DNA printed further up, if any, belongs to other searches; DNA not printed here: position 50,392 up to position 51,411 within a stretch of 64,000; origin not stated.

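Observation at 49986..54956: Six-gene 2-oxoacid:ferredoxin oxidoreductase operon with duplicated alpha-beta pairs (delta-alpha1-beta1-alpha2-beta2-gamma)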

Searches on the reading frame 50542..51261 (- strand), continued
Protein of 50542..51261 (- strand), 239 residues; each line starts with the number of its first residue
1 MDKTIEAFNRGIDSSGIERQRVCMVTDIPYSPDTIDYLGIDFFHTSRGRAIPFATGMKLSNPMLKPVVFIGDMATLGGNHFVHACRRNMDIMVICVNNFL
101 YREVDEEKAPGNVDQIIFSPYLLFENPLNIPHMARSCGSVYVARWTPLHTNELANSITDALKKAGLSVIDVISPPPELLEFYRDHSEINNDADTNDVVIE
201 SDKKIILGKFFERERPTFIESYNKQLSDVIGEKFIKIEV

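Call 20: find_encoding_contigs(protein=P0016, flank=10000, max_places=1)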
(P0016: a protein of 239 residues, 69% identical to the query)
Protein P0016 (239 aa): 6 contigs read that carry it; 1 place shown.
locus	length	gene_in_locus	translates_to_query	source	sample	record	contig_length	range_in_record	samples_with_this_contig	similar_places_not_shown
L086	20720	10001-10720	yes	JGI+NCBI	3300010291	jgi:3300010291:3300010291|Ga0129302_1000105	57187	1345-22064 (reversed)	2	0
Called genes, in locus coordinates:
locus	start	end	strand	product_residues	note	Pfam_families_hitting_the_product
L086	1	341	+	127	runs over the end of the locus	PF13237:Fer4_10 (faint), PF13183:Fer4_8, PF12838:Fer4_7 (weak), PF13187:Fer4_9, PF13534:Fer4_17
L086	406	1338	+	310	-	PF02754:CCG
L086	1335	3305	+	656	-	PF07992:Pyr_redox_2 (faint), PF01266:DAO (weak), PF12831:FAD_oxidored (weak), PF13450:NAD_binding_8 (weak), PF00037:Fer4 (weak), PF12838:Fer4_7, PF13187:Fer4_9, PF13237:Fer4_10, +7 more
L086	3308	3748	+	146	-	PF02662:FlpD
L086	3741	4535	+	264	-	PF13534:Fer4_17 (faint), PF14691:Fer4_20 (faint), PF12838:Fer4_7, PF13183:Fer4_8 (weak), PF13187:Fer4_9, PF13237:Fer4_10 (weak)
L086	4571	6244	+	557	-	PF00890:FAD_binding_2, PF07992:Pyr_redox_2 (weak)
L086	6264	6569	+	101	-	PF17179:Fer4_22 (faint), PF25160:LdpA_Fe-S-bd (weak), PF14697:Fer4_21 (faint), PF00037:Fer4, PF12837:Fer4_6 (weak), PF13237:Fer4_10 (weak), PF12838:Fer4_7, PF13187:Fer4_9 (weak), +3 more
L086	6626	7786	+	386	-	PF01855:POR_N, PF02780:Transketolase_C, PF17147:PFOR_II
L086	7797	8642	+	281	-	PF02775:TPP_enzyme_C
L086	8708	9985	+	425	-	PF01855:POR_N, PF02780:Transketolase_C, PF17147:PFOR_II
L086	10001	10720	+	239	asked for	PF02775:TPP_enzyme_C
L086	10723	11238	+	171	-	PF01558:POR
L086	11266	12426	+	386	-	PF02786:CPSase_L_D2 (weak), PF08442:ATP-grasp_2, PF13549:ATP-grasp_5, PF24948:Citrate_synth_N, PF00549:Ligase_CoA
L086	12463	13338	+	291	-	PF02629:CoA_binding, PF13380:CoA_binding_2, PF13607:Succ_CoA_lig, PF00549:Ligase_CoA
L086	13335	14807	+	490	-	PF01565:FAD_binding_4, PF02913:FAD-oxidase_C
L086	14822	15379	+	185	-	PF12797:Fer4_2 (faint), PF13183:Fer4_8, PF13534:Fer4_17, PF13237:Fer4_10, PF12838:Fer4_7, PF13187:Fer4_9, PF00037:Fer4 (weak), PF12837:Fer4_6 (weak), +3 more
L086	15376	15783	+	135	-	PF02662:FlpD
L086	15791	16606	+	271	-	-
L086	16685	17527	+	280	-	PF05681:Fumerase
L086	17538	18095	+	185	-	PF05683:Fumerase_C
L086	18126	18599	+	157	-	PF01750:HycI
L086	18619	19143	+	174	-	PF01257:2Fe-2S_thioredx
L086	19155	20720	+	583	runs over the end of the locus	PF01512:Complex1_51K, PF10589:NADH_4Fe-4S, PF00037:Fer4, PF12797:Fer4_2 (weak), PF13237:Fer4_10, PF14697:Fer4_21 (weak), PF12838:Fer4_7 (weak), PF13187:Fer4_9 (weak), +3 more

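Call 21: find_encoding_contigs(protein=P0020, flank=10000, max_places=1)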
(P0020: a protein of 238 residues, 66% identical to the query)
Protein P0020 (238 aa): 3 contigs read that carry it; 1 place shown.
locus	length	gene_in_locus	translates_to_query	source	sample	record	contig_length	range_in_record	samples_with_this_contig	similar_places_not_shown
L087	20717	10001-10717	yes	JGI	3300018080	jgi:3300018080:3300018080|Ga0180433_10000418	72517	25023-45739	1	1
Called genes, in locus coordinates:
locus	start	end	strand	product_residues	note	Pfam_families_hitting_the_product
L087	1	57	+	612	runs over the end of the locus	PF11865:mTOR_dom (faint), PF13513:HEAT_EZ (faint), PF13646:HEAT_2, PF25786:HEAT_GCN1_C (faint), PF12717:Cnd1 (faint), PF13646:HEAT_2, PF03130:HEAT_PBS (weak), PF13646:HEAT_2, +3 more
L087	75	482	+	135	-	PF12838:Fer4_7 (faint), PF13183:Fer4_8, PF13187:Fer4_9, PF13534:Fer4_17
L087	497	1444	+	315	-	PF02754:CCG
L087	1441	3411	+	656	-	PF14697:Fer4_21 (faint), PF00890:FAD_binding_2 (weak), PF12831:FAD_oxidored (weak), PF13450:NAD_binding_8, PF00037:Fer4, PF12838:Fer4_7, PF13187:Fer4_9, PF13237:Fer4_10, +7 more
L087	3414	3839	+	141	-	PF02662:FlpD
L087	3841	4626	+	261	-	PF13534:Fer4_17 (faint), PF13183:Fer4_8 (weak), PF13237:Fer4_10, PF12838:Fer4_7, PF13187:Fer4_9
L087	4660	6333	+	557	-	PF00890:FAD_binding_2, PF01134:GIDA (faint), PF07992:Pyr_redox_2 (weak)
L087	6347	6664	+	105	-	PF13183:Fer4_8 (faint), PF17179:Fer4_22 (faint), PF12797:Fer4_2 (weak), PF00037:Fer4 (weak), PF13237:Fer4_10 (weak), PF12838:Fer4_7, PF13187:Fer4_9 (weak), PF00037:Fer4 (weak), +5 more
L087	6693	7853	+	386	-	PF01855:POR_N, PF02780:Transketolase_C, PF17147:PFOR_II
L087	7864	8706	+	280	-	PF02775:TPP_enzyme_C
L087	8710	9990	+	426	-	PF01855:POR_N, PF02780:Transketolase_C, PF17147:PFOR_II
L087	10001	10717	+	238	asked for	PF02775:TPP_enzyme_C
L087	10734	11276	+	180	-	PF01558:POR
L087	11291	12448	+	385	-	PF01071:GARS_A (weak), PF08442:ATP-grasp_2, PF13549:ATP-grasp_5, PF24948:Citrate_synth_N, PF00549:Ligase_CoA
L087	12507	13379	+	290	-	PF02629:CoA_binding, PF13380:CoA_binding_2 (faint), PF13607:Succ_CoA_lig, PF00549:Ligase_CoA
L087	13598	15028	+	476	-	PF01565:FAD_binding_4, PF02913:FAD-oxidase_C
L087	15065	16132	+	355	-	PF13183:Fer4_8, PF13237:Fer4_10 (weak), PF13534:Fer4_17 (weak), PF02754:CCG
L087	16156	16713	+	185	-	PF13183:Fer4_8, PF00037:Fer4 (faint), PF12797:Fer4_2 (faint), PF13484:Fer4_16 (faint), PF13534:Fer4_17, PF13237:Fer4_10 (weak), PF12838:Fer4_7, PF13187:Fer4_9 (weak)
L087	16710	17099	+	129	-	PF02662:FlpD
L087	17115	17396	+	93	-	PF13412:HTH_24 (faint), PF12840:HTH_20, PF01022:HTH_5, PF01978:TrmB (weak)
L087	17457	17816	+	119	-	PF02635:DsrE (weak), PF13686:DrsE_2 (weak)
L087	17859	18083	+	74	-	PF01206:TusA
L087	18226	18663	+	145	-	PF02662:FlpD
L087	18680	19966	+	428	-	PF00890:FAD_binding_2 (weak), PF01134:GIDA (weak), PF07992:Pyr_redox_2 (weak), PF12831:FAD_oxidored, PF13450:NAD_binding_8 (weak), PF13738:Pyr_redox_3 (weak), PF12838:Fer4_7 (weak), PF07992:Pyr_redox_2 (weak), +2 more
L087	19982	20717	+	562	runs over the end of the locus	PF00070:Pyr_redox (faint), PF01266:DAO, PF07992:Pyr_redox_2, PF12831:FAD_oxidored (faint), PF13450:NAD_binding_8 (weak), PF00037:Fer4 (faint), PF14697:Fer4_21 (weak), PF12838:Fer4_7 (weak), +2 more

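Call 22: find_encoding_contigs(protein=P0074, flank=10000, max_places=1)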
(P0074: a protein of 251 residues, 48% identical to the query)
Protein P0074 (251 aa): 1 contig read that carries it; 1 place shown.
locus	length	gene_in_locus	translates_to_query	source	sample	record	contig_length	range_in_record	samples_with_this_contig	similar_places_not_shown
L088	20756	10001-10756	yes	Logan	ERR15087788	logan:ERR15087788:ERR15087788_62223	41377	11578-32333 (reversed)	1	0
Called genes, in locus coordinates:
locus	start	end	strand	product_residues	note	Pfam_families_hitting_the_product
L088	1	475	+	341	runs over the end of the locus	PF01208:URO-D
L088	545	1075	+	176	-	PF01613:Flavin_Reduct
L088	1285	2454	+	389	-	PF02786:CPSase_L_D2 (weak), PF08442:ATP-grasp_2, PF13549:ATP-grasp_5, PF24948:Citrate_synth_N, PF00549:Ligase_CoA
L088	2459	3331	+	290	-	PF02629:CoA_binding, PF00549:Ligase_CoA, PF13607:Succ_CoA_lig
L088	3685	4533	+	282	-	PF05681:Fumerase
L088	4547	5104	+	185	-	PF05683:Fumerase_C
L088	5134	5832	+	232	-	-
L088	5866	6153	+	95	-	PF12797:Fer4_2 (weak), PF00037:Fer4, PF12837:Fer4_6 (weak), PF13237:Fer4_10 (weak), PF12838:Fer4_7, PF13187:Fer4_9 (weak), PF00037:Fer4 (weak), PF12837:Fer4_6 (weak), +6 more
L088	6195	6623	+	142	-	PF00571:CBS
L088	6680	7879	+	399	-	PF01855:POR_N, PF02780:Transketolase_C (weak), PF17147:PFOR_II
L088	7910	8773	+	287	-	PF02775:TPP_enzyme_C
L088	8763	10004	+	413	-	PF01855:POR_N, PF02780:Transketolase_C (weak), PF17147:PFOR_II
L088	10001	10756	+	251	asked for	PF02775:TPP_enzyme_C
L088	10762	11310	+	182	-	PF01558:POR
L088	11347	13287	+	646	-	PF07992:Pyr_redox_2 (weak), PF00890:FAD_binding_2 (weak), PF13450:NAD_binding_8 (weak), PF12838:Fer4_7, PF13187:Fer4_9 (weak), PF13237:Fer4_10 (weak), PF14697:Fer4_21 (weak), PF00037:Fer4 (weak), +4 more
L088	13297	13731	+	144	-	PF02662:FlpD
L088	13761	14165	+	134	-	PF13183:Fer4_8, PF13237:Fer4_10 (weak), PF13187:Fer4_9, PF13534:Fer4_17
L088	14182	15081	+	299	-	PF02754:CCG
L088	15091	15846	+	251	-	PF00111:Fer2 (weak), PF13183:Fer4_8 (faint), PF13534:Fer4_17 (faint), PF00037:Fer4 (faint), PF13237:Fer4_10, PF12838:Fer4_7, PF13187:Fer4_9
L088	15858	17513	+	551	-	PF00890:FAD_binding_2, PF07992:Pyr_redox_2 (faint)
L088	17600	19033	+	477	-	PF01565:FAD_binding_4, PF02913:FAD-oxidase_C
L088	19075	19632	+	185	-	PF12797:Fer4_2 (faint), PF13183:Fer4_8, PF13534:Fer4_17, PF13237:Fer4_10 (weak), PF00037:Fer4 (weak), PF14697:Fer4_21 (weak), PF12838:Fer4_7, PF13187:Fer4_9 (weak), +2 more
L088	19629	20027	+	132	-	PF02662:FlpD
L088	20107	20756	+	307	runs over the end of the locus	PF00056:Ldh_1_N, PF02866:Ldh_1_C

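Call 53: predict_structure(alignment_id=A2)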
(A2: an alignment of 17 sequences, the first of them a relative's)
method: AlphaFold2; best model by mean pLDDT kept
length: 239 residues; sequences in the alignment: 17
mean_pLDDT: 87.2   pTM: 0.86
mean pLDDT of the five models: 87.2, 86.9, 85.3, 83.4, 54.3
residues with pLDDT >= 90: 137; 70-90: 77; 50-70: 16; < 50: 9
segments of 3 or more residues with pLDDT < 50: 115-123
pLDDT, mean of each block of 10 residues (from residue 1): 95 96 93 94 87 89 92 67 76 91 89 53 65 91 97 98 93 91 97 94 96 82 86 78
secondary structure, 60 per line:
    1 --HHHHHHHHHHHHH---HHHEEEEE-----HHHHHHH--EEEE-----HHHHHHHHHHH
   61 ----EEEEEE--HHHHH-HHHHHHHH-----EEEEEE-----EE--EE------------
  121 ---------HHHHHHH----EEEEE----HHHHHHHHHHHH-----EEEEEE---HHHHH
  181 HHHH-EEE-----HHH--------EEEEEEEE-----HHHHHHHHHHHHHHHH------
elements in order: H3-15 E22-26 H32-38 E41-44 H50-60 E65-70 H73-77 H79-86 E92-97 H130-136 E141-145 H150-161 E167-172 H176-184 E186-188 E205-212 H218-233

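Call 58: fold_search(model_id=the predicted structure, library=pdb)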
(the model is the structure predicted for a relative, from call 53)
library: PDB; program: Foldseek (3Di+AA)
matches with E <= 10: 1388; with E <= 0.001: 164
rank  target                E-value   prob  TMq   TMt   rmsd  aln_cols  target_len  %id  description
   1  5b46_B                1.8e-15  1.00  0.73  0.59   5.5       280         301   26  2-Oxoacid:Ferredoxin Oxidoreductase 2 from Sulfolobus tokodai - ligand free form (released 2016-09-28)
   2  5b47_B                2.6e-15  1.00  0.68  0.60   7.4       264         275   28  2-Oxoacid:Ferredoxin Oxidoreductase 2 from Sulfolobus tokodai - pyruvate complex (released 2016-09-28)
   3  8ys5_C                2.7e-14  1.00  0.72  0.64   6.4       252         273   25  Cryo-EM structure of the Helicobacter pylori OorDABC complex in the apo-form (released 2025-07-02)
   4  6n2n_B                3.4e-14  1.00  0.73  0.61   5.1       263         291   22  Crystal structure of 2-oxoglutarate:ferredoxin oxidoreductase from Magnetococcus marinus (released 2019-03-20)
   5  5b48_B                3.4e-14  1.00  0.67  0.57   7.2       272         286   27  2-Oxoacid:Ferredoxin Oxidoreductase 1 from Sulfolobus tokodai (released 2016-09-28)
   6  5b48_D                2.8e-13  1.00  0.62  0.64   9.3       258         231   25  2-Oxoacid:Ferredoxin Oxidoreductase 1 from Sulfolobus tokodai (released 2016-09-28)
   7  9bt4_C                6.5e-09  1.00  0.51  0.43   5.6       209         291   15  Pyruvate:Ferredoxin Oxidoreductase from Methanosarcina acetivorans (released 2024-10-09)
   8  5exe_F                1.1e-08  1.00  0.50  0.39   6.0       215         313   14  Crystal structure of oxalate oxidoreductase from Moorella thermoacetica bound with carboxy-TPP adduct (released 2015-12-30)
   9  5exe_C                3.2e-08  1.00  0.49  0.39   6.0       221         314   14  Crystal structure of oxalate oxidoreductase from Moorella thermoacetica bound with carboxy-TPP adduct (released 2015-12-30)
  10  5exd_F                1.4e-07  1.00  0.51  0.41   5.8       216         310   14  Crystal structure of oxalate oxidoreductase from Moorella thermoacetica bound with carboxy-di-oxido-methyl-TPP (COOM-T (released 2015-12-30)
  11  5exd_I                3.7e-07  1.00  0.47  0.37   5.6       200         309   16  Crystal structure of oxalate oxidoreductase from Moorella thermoacetica bound with carboxy-di-oxido-methyl-TPP (COOM-T (released 2015-12-30)
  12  8y7s_H                3.6e-06  1.00  0.45  0.22   7.6       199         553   20  Crystal structure of a benzaldehyde lyase mutant M6 from Herbiconiux sp. SALV-R1 (released 2025-02-12)
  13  5k2o                  5.9e-06  1.00  0.44  0.20  13.3       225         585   18  Crystal structure of Arabidopsis thaliana acetohydroxyacid synthase in complex with a pyrimidinyl-benzoate herbicide, py (released 2017-02-08)
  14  6lpi_D                7.6e-06  1.00  0.44  0.21   7.5       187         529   16  Crystal Structure of AHAS holo-enzyme (released 2020-11-18)
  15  9zgl_C                8.0e-06  1.00  0.44  0.21   7.4       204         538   20  Ancestrally reconstructed acetolactate synthase - Ancestor N259 with bound ThDP and magnesium. (released 2025-12-17)
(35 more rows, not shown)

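Call 65: search_protein_representatives(alignment_id=A2)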
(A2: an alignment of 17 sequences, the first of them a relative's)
Query: 17 sequences, 239 profile positions. Proteins with E-value up to 0.001 (for the whole library): 2431; up to 1e-10: 1174; up to 1e-30: 107. The best 150 are listed.
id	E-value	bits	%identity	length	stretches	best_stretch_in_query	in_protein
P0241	9.3e-101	352.5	-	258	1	1-237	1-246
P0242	7.5e-77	274.3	-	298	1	3-237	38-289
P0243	4.8e-70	252.0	-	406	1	5-237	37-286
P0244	9.7e-60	218.3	-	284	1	5-223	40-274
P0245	6.5e-59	215.5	-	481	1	4-211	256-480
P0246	3.7e-57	209.8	-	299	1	6-233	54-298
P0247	8.8e-56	205.3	-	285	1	5-238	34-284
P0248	1.2e-54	201.6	-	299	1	4-238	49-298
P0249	3.4e-53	196.8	-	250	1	10-229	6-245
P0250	1.8e-52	194.5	-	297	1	22-213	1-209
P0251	2.0e-52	194.3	-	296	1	4-167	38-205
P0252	2.1e-52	194.2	-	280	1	12-178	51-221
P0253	2.2e-52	194.2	-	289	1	6-178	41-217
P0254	2.4e-52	194.0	-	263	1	4-162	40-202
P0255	4.7e-52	193.1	-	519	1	4-220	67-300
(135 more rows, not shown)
